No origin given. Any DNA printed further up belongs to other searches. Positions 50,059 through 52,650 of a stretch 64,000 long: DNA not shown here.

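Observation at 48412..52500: Divergently transcribed B12-binding radical SAM enzyme and a 763-aa orphan protein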

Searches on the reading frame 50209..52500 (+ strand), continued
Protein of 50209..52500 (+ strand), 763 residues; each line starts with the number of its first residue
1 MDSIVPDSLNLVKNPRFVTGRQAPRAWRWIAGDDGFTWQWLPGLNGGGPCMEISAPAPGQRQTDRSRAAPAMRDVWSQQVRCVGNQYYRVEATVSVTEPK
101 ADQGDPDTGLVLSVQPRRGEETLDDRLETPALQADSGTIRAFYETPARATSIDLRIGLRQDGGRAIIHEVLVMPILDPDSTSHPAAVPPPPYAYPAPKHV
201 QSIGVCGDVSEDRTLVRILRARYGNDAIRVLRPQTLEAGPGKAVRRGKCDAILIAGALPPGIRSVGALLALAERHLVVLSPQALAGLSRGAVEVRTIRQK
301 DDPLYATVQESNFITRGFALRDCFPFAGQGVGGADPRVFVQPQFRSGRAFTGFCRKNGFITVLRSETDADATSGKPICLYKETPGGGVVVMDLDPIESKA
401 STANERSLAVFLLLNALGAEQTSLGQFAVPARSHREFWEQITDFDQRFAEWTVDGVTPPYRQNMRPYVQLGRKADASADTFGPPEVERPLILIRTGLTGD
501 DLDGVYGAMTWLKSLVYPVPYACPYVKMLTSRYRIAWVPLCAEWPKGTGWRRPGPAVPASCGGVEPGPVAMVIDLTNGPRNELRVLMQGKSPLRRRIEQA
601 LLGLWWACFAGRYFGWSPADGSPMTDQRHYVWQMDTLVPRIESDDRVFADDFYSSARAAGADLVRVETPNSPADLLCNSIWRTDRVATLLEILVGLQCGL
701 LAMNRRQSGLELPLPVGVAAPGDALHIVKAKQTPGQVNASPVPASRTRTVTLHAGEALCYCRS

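Call 25: find_encoding_contigs(protein=P0017, flank=8000, max_places=2)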
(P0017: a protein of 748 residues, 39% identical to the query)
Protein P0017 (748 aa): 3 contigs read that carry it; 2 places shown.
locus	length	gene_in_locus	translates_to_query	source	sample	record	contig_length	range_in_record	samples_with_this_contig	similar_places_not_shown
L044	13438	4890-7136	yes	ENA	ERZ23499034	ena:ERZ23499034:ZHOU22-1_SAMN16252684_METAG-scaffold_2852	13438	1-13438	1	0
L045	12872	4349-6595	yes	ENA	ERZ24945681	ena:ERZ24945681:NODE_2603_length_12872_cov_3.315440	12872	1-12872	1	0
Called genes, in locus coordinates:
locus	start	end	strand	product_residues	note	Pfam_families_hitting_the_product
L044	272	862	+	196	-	-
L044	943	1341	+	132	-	-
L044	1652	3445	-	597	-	-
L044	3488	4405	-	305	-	-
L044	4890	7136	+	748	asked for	-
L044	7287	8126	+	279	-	PF03099:BPL_LplA_LipB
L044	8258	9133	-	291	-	-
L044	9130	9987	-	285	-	-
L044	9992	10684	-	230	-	-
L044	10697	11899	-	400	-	PF20539:DUF6754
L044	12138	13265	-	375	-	PF00364:Biotin_lipoyl (faint)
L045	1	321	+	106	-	?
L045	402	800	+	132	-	-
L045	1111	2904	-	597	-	-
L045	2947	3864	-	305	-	-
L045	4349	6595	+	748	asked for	-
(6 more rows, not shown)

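Call 28: predict_structure(alignment_id=A1)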
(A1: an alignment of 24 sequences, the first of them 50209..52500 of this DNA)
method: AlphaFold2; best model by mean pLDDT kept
length: 763 residues; sequences in the alignment: 24
mean_pLDDT: 83.0   pTM: 0.88
mean pLDDT of the five models: 83.0, 81.2, 81.1, 80.9, 79.7
residues with pLDDT >= 90: 340; 70-90: 297; 50-70: 69; < 50: 57
segments of 3 or more residues with pLDDT < 50: 1-25, 62-70, 239-246, 474-484
pLDDT, mean of each block of 10 residues (from residue 1): 27 37 57 75 66 73 44 73 89 75 64 91 88 84 91 86 79 80 87 91 89 92 93 70 59 89 91 95 93 90 89 94 87 67 94 97 90 94 95 89 89 94 89 88 89 87 86 48 65 88 92 91 90 90 76 68 71 92 92 91 92 89 82 92 91 89 94 83 95 93 92 79 85 87 77 93 75
secondary structure, 60 per line:
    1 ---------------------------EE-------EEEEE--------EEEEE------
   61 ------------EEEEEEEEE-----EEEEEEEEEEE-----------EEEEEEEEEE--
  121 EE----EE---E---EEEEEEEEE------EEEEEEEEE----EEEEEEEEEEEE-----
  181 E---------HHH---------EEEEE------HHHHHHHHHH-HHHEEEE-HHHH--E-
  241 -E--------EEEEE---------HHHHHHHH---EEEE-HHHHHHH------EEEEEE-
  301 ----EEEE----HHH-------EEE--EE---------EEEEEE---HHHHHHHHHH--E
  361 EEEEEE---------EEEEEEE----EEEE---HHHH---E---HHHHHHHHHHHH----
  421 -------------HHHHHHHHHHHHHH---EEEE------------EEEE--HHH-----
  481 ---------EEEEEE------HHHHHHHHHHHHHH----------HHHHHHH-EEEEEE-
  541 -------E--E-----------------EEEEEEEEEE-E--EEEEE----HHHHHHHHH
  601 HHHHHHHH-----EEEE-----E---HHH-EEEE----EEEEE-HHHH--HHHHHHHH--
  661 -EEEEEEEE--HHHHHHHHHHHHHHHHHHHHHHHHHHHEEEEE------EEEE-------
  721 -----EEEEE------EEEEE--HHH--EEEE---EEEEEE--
elements in order (helices of 4 or more, strands of 3 or more residues): E37-41 E50-54 E73-81 E87-97 E109-118 E136-144 E151-159 E164-175 E203-207 H214-223 E228-231 H233-236 E251-255 H265-272 E276-279 H281-287 E294-299 E305-308 E323-325 E339-344 H348-357 E360-366 E376-382 E387-390 H394-397 H405-416 H434-447 E451-454 E467-470 E490-495 H502-515 H526-532 E534-539 E569-578 E583-587 H592-608 E614-617 E631-634 E639-643 H645-648 H651-658 E662-669 H672-698 E699-703 E710-713 E726-730 E737-741 E749-752 E756-761
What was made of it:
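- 50287..50733 (+): N-terminal CBM-like beta-sandwich (aa ~27-175), preceded by the conserved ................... start. DSSP shows an all-beta region (call 28).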

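Call 29: search_protein_representatives(alignment_id=A1)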
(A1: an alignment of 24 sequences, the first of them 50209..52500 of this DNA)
Query: 24 sequences, 733 profile positions. Proteins with E-value up to 0.001 (for the whole library): 272; up to 1e-10: 210; up to 1e-30: 114. The best 150 are listed.
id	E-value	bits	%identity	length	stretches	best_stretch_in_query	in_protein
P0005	0.0e+00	1052.5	-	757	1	2-732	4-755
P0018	0.0e+00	1039.3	-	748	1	3-732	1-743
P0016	1.2e-297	1005.3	-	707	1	3-689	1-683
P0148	2.6e-288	974.4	-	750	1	4-732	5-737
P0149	1.5e-275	932.2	-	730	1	3-696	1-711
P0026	1.7e-266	902.3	-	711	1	5-692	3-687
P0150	2.3e-262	888.6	-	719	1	3-696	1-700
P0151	8.7e-246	833.8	-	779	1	4-692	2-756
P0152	3.9e-241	818.5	-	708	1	3-694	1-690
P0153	1.3e-240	816.7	-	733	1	2-698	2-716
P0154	7.3e-240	814.3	-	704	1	3-689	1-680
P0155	1.8e-238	809.6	-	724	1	3-694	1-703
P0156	6.7e-237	804.5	-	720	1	6-700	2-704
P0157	3.2e-236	802.2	-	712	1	3-689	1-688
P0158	3.3e-236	802.1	-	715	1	5-703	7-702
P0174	7.2e-223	758.1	-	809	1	2-693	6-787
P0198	7.8e-149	513.3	-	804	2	5-527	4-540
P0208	9.9e-121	420.4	-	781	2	2-518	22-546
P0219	1.3e-69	251.4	-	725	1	8-725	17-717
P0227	9.3e-54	199.0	-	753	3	246-516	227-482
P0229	7.7e-53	195.9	-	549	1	165-494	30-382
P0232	5.7e-52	193.1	-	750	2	6-525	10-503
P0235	3.7e-50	187.1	-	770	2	6-515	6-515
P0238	4.4e-49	183.5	-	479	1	245-515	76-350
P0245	3.6e-40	154.1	-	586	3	244-525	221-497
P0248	2.1e-34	135.0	-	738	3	5-219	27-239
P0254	3.6e-33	130.9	-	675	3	150-429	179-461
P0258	1.0e-28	116.2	-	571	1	20-432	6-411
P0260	6.4e-27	110.3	-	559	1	57-430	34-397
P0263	7.0e-26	106.8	-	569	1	60-515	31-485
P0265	9.9e-24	99.7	-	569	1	63-429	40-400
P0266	1.0e-23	99.7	-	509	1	127-519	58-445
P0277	3.1e-21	91.5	-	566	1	61-513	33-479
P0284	1.4e-19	86.0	-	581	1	57-429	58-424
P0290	1.2e-18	82.9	-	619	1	63-469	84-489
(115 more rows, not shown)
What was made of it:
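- These proteins were found by the orphan profile search (call 29).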

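Call 32: fold_search(model_id=the predicted structure, library=pdb)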
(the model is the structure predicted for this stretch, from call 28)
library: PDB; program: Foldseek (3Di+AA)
matches with E <= 10: 1620; with E <= 0.001: 86
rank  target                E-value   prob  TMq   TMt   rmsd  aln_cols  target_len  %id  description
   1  2wys_B                3.3e-06  1.00  0.13  0.19  20.1       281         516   14  High resolution crystallographic structure of the Clostridium thermocellum N-terminal endo-1,4-beta-D-xylanase 10B (Xy (released 2010-08-25)
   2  4xup_C                5.8e-06  1.00  0.16  0.62   5.1       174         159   11  Structure of the N-terminal CBM22-1-CBM22-2 tandem domain from Paenibacillus barcinonensis Xyn10C (released 2015-06-03)
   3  4xuo_A                6.2e-06  1.00  0.14  0.57   5.2       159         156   12  Structure of the CBM22-1 xylan-binding domain from Paenibacillus barcinonensis Xyn10C (released 2015-06-03)
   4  2w5f_A                8.2e-06  1.00  0.13  0.19  18.8       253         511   14  High resolution crystallographic structure of the Clostridium thermocellum N-terminal endo-1,4-beta-D-xylanase 10B (Xy (released 2010-01-19)
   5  4xup_E                1.0e-05  1.00  0.14  0.56   5.5       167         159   12  Structure of the N-terminal CBM22-1-CBM22-2 tandem domain from Paenibacillus barcinonensis Xyn10C (released 2015-06-03)
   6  2wys_A                1.0e-05  1.00  0.14  0.19  19.7       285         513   14  High resolution crystallographic structure of the Clostridium thermocellum N-terminal endo-1,4-beta-D-xylanase 10B (Xy (released 2010-08-25)
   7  9h99                  1.2e-05  1.00  0.14  0.11   5.1       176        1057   16  Native structure of the full-length pesticidal protein Cry1Ca18 at pH7, from crystals formed in vivo (released 2025-11-12)
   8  2w5f_B                1.4e-05  1.00  0.15  0.21  19.2       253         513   15  High resolution crystallographic structure of the Clostridium thermocellum N-terminal endo-1,4-beta-D-xylanase 10B (Xy (released 2010-01-19)
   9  6oyc_C                1.4e-05  1.00  0.13  0.29  14.1       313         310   10  Glycosylation Associate Protein (Gap123) complex from Streptococcus agalactiae (released 2020-05-20)
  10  2zey_A                1.5e-05  1.00  0.15  0.66   5.4       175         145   14  Family 16 carbohydrate binding module (released 2008-03-04)
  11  9qxq                  2.5e-05  1.00  0.14  0.11   4.9       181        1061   15  native structure of full-length pesticidal protein Cry1Ca18 at pH9, from crystals formed in vivo (released 2026-02-11)
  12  4bj0_A                2.8e-05  1.00  0.15  0.59   4.0       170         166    9  Xyloglucan binding module (CBM4-2 X2-L110F) in complex with branched xyloses (released 2014-04-23)
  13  2zey_B                3.6e-05  1.00  0.15  0.68   4.6       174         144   14  Family 16 carbohydrate binding module (released 2008-03-04)
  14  4d0q                  3.6e-05  1.00  0.14  0.53   6.7       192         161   12  Hyaluronan Binding Module of the Streptococcal Pneumoniae Hyaluronate Lyase (released 2014-08-06)
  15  4w8j                  4.4e-05  1.00  0.14  0.11   4.3       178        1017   15  Structure of the full-length insecticidal protein Cry1Ac reveals intriguing details of toxin packaging into in vivo form (released 2014-09-17)
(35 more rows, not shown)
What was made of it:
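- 50287..50733 (+): Foldseek matches CBM22, CBM16, CBM4 and CBM6 (call 32).
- On CBM4/9/16/22-like carbohydrate-binding module: Foldseek E 3e-6 to 1e-4, target TM 0.55-0.68 (call 32).
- Closest known: CBM4/9/16/22-type carbohydrate-binding modules. Same: Beta-jelly-roll fold, with target TM about 0.55-0.68 to CBM22, CBM16 and CBM4 structures (call 32).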

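Call 34: search_protein_families(library=pfam, proteins=[P0258, P0260, P0263, P0266, P0277, P0284, P0290, P0229, P0238, P0254], max_evalue=0.01)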
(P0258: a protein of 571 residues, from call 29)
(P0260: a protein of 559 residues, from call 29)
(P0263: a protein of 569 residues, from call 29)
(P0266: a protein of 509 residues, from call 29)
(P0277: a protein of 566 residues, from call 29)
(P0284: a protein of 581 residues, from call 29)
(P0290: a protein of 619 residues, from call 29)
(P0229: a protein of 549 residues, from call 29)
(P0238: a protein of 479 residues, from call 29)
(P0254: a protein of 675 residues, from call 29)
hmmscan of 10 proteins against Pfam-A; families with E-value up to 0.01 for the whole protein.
P0258 (571 aa): 0 families

P0260 (559 aa): 0 families

P0263 (569 aa): 0 families

P0266 (509 aa): 0 families

P0277 (566 aa): 0 families

P0284 (581 aa): 0 families

P0290 (619 aa): 0 families

P0229 (549 aa): 0 families

P0238 (479 aa): 0 families

P0254 (675 aa): 0 families
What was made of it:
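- Tried and rejected: Pfam on ten ~550-aa remote homologues found nothing (call 34).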

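Call 48: search_protein_families(library=pfam, alignment_id=A1, max_evalue=10)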
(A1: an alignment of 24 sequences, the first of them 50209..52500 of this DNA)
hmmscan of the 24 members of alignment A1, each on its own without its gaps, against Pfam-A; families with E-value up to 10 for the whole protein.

A. member 1, window:50209-52500:+ (763 aa): 0 families

B. families by the number of members that match (of 24 scanned): 6 families
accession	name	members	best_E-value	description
PF06412.16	TraD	4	0.00017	Conjugal transfer protein TraD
PF22460.2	Neopullulanase-like_C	2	0.012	Neopullulanase-like, C-terminal domain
PF07128.17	DUF1380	1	0.026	Protein of unknown function (DUF1380)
PF22531.2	DUF7002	1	0.12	Family of unknown function (DUF7002)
PF24675.1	NpmA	1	0.24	16S rRNA (adenine(1408)-N(1))-methyltransferase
PF10426.15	zf-RAG1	1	0.25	Recombination-activating protein 1 zinc-finger domain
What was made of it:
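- On CBM4/9/16/22-like carbohydrate-binding module: No Pfam CBM hit even at E <= 10 (call 48).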

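Call 49: search_solved_structures(query=A1, max_evalue=10, show_alignments=2)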
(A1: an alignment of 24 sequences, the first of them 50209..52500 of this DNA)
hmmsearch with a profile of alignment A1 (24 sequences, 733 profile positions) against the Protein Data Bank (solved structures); distinct sequences matched with E-value up to 10: 4.
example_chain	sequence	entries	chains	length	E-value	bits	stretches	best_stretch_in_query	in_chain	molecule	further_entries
7ane_k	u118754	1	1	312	0.11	13.5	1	83-206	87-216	30S Ribosomal protein S17-like protein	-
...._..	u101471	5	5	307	0.25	12.4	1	88-207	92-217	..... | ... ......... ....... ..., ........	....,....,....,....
7aor_k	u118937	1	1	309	0.28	12.2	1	89-207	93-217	30S Ribosomal protein S17-like protein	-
6sga_CQ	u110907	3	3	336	0.3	12.1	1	88-207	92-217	uS17m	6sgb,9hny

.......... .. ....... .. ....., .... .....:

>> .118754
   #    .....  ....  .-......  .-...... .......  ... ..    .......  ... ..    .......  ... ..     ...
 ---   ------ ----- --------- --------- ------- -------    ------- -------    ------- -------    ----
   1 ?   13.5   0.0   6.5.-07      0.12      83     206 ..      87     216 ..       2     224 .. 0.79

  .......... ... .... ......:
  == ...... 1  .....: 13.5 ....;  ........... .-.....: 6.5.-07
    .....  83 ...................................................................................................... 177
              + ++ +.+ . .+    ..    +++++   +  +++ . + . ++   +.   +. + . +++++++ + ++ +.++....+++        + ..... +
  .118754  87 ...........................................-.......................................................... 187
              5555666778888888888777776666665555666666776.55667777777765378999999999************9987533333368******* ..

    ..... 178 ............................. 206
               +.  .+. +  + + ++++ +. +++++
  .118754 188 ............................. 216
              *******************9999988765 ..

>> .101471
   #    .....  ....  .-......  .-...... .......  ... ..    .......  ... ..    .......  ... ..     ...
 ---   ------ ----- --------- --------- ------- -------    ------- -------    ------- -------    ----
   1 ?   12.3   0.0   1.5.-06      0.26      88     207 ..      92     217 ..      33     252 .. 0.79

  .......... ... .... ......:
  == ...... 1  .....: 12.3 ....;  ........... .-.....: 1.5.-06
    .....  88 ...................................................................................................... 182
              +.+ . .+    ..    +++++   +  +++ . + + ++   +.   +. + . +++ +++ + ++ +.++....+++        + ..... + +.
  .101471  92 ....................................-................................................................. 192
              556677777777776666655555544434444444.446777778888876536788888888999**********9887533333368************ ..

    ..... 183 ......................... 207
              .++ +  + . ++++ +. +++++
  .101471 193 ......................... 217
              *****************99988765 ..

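Call 60: search_protein_families(library=padloc, proteins=[window:50209-52500:+], max_evalue=0.01)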
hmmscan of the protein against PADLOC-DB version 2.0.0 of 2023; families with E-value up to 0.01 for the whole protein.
window:50209-52500:+ (763 aa): 0 families

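Call 63: search_protein_families(library=pfam, proteins=[L040:9497-11641:+, L040:11699-13084:+, L040:7668-9629:-, L040:6700-7656:+, L040:13081-13854:+, L039:9863-11419:+, L039:6630-8699:+, L039:8747-9658:-, L039:11008-12510:+, L039:4015-6315:+], max_evalue=0.001)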
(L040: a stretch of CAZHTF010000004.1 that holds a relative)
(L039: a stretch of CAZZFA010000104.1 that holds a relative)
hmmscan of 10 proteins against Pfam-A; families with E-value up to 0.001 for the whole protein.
L040:9497-11641:+ (714 aa): 0 families

L040:11699-13084:+ (461 aa): 1 family
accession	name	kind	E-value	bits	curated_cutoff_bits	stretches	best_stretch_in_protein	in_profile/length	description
PF00709.27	Adenylsucc_synt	-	6.3e-171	569.1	27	1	35-454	2-416/416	Adenylosuccinate synthetase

L040:7668-9629:- (653 aa): 3 families
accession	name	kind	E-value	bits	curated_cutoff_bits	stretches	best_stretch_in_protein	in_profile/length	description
PF22725.1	GFO_IDH_MocA_C3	-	2.3e-26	92.7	27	1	413-543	2-123/124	GFO/IDH/MocA C-terminal domain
PF01408.29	GFO_IDH_MocA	-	2e-16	61.2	24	1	273-403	2-119/120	Oxidoreductase family, NAD-binding Rossmann fold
PF02894.22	GFO_IDH_MocA_C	-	5.3e-14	53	22.9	1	417-644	2-215/218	Oxidoreductase family, C-terminal alpha/beta domain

L040:6700-7656:+ (318 aa): 2 families
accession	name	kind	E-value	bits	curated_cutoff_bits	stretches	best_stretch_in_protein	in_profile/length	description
PF12706.13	Lactamase_B_2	-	7.3e-14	52.3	27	2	189-254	137-199/200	Beta-lactamase superfamily domain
PF00753.33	Lactamase_B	-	1.4e-05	25.6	22.7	1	43-67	39-63/196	Metallo-beta-lactamase superfamily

L040:13081-13854:+ (257 aa): 1 family
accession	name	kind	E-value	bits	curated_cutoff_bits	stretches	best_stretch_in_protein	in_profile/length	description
PF01255.24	Prenyltransf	-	2.5e-84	282.7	27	1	27-247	1-219/219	Putative undecaprenyl diphosphate synthase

L039:9863-11419:+ (518 aa): 0 families

L039:6630-8699:+ (689 aa): 0 families

L039:8747-9658:- (303 aa): 1 family
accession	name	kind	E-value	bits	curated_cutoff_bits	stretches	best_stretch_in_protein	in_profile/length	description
PF01261.30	AP_endonuc_2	-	3.7e-28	99.3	31.1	1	21-270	1-248/249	Xylose isomerase-like TIM barrel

L039:11008-12510:+ (500 aa): 0 families

L039:4015-6315:+ (766 aa): 1 family
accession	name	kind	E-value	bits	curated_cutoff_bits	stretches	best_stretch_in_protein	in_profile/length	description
PF01527.26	HTH_Tnp_1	-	0.00067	20.3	24.1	0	24-65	14-56/75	Transposase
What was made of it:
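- Tried and rejected: That is one locus each, too few to use (call 63).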
